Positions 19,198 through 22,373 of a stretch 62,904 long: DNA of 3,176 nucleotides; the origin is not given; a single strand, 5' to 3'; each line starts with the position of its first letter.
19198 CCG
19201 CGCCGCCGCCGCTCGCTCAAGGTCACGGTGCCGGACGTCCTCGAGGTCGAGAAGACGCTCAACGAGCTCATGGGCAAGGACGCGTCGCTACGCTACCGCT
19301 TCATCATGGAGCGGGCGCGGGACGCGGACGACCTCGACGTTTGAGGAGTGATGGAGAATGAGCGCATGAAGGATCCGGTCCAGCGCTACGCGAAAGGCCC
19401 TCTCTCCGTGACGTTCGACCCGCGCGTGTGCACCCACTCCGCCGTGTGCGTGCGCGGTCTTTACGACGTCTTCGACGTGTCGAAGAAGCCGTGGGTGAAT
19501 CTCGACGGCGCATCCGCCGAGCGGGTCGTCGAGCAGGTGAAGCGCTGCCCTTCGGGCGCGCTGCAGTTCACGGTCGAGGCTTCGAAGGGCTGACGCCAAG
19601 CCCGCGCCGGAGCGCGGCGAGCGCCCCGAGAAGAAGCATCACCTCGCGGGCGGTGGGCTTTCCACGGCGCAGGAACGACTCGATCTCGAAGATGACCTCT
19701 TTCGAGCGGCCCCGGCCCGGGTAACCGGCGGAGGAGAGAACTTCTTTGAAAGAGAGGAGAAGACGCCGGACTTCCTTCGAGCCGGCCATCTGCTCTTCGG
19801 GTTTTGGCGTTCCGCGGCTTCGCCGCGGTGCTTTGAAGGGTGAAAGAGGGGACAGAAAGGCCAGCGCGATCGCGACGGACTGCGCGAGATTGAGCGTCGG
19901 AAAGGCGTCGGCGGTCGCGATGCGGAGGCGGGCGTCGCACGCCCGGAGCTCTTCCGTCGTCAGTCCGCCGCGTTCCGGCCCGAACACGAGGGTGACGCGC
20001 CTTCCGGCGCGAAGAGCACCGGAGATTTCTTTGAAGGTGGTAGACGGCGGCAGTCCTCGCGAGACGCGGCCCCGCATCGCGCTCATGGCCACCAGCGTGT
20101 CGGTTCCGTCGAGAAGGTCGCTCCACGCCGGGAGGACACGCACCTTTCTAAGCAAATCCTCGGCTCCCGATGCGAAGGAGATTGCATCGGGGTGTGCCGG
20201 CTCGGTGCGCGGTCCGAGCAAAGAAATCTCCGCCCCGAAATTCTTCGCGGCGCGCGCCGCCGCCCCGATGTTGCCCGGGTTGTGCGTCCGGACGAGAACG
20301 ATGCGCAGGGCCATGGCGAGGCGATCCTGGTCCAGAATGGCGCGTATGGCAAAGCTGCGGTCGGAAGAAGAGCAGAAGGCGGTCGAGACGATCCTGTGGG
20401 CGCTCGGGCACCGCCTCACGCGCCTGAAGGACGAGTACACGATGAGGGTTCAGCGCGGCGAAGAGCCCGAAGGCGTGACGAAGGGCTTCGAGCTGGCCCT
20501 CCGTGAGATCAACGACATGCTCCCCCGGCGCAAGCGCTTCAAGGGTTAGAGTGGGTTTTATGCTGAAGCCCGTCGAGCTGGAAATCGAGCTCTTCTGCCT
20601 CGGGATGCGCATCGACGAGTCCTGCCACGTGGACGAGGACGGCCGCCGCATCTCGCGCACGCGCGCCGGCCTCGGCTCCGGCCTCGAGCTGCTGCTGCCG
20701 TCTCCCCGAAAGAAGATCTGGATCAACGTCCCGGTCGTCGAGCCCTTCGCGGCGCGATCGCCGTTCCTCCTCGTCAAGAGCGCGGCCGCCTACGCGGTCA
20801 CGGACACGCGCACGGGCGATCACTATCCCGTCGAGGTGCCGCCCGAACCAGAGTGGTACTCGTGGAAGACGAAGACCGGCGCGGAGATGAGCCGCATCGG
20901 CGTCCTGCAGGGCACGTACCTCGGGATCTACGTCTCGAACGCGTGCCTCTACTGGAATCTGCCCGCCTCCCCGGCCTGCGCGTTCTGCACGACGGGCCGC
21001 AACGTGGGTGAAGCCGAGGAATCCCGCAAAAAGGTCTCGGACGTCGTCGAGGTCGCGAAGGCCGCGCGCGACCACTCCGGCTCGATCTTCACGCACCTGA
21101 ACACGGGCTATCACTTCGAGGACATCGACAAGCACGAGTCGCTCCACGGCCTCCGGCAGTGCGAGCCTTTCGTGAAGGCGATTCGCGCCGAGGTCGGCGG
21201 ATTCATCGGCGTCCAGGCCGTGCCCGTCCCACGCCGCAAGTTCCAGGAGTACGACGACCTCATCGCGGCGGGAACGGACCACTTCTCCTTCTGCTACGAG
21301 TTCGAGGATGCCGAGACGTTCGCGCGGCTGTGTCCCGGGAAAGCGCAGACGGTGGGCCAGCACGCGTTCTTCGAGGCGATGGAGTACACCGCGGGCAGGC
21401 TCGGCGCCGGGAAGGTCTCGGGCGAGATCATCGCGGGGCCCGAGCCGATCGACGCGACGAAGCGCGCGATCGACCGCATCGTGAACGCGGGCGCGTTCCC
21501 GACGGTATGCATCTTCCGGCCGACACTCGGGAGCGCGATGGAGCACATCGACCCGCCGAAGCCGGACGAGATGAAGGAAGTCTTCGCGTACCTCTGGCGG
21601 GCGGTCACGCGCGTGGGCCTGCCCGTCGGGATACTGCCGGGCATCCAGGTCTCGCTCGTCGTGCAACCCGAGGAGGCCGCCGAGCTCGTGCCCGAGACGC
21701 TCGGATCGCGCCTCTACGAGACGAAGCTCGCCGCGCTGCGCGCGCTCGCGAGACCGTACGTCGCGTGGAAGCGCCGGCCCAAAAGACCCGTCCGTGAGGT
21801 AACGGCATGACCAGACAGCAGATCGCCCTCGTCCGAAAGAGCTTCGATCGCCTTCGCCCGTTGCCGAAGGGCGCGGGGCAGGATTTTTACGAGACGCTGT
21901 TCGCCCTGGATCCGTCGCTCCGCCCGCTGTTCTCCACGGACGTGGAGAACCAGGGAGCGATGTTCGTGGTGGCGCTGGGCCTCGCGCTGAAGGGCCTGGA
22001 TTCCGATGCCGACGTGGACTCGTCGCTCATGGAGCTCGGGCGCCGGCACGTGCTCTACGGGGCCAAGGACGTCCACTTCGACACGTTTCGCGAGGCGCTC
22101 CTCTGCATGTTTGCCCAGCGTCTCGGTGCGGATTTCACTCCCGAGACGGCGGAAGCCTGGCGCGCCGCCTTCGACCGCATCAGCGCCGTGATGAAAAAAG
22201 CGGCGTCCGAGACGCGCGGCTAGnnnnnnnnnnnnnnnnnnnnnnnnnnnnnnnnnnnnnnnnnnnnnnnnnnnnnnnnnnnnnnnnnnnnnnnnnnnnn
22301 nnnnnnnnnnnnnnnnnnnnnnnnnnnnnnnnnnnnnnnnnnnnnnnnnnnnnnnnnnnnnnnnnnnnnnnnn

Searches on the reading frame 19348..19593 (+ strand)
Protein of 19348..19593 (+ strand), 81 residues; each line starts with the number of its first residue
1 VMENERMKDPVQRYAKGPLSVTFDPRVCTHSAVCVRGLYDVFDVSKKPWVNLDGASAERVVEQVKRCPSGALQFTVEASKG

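Call 69: search_protein_families(library=pfam, proteins=[window:19348-19593:+], max_evalue=0.00001)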
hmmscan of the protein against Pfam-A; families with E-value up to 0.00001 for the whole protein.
window:19348-19593:+ (81 aa): 1 family
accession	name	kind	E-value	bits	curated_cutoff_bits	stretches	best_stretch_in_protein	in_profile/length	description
PF06902.16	Fer4_19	-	2.1e-22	79.4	24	1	15-75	2-62/64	Divergent 4Fe-4S mono-cluster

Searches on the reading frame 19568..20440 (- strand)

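Call 13: search_protein_families(library=pfam, proteins=[window:19568-20440:-])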
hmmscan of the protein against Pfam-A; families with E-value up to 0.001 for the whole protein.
window:19568-20440:- (290 aa): 1 family
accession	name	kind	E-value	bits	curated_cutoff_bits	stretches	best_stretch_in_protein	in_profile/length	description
PF00588.24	SpoU_methylase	-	9.5e-25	87.8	29.7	1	45-193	2-141/142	SpoU rRNA Methylase family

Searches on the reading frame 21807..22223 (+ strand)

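Call 70: search_protein_families(library=pfam, proteins=[window:21807-22223:+], max_evalue=0.00001)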
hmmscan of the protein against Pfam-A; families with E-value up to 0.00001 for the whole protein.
window:21807-22223:+ (138 aa): 1 family
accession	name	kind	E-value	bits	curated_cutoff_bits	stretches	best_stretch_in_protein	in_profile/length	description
PF00042.28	Globin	-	9.5e-18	65.2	22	1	26-129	2-117/117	Globin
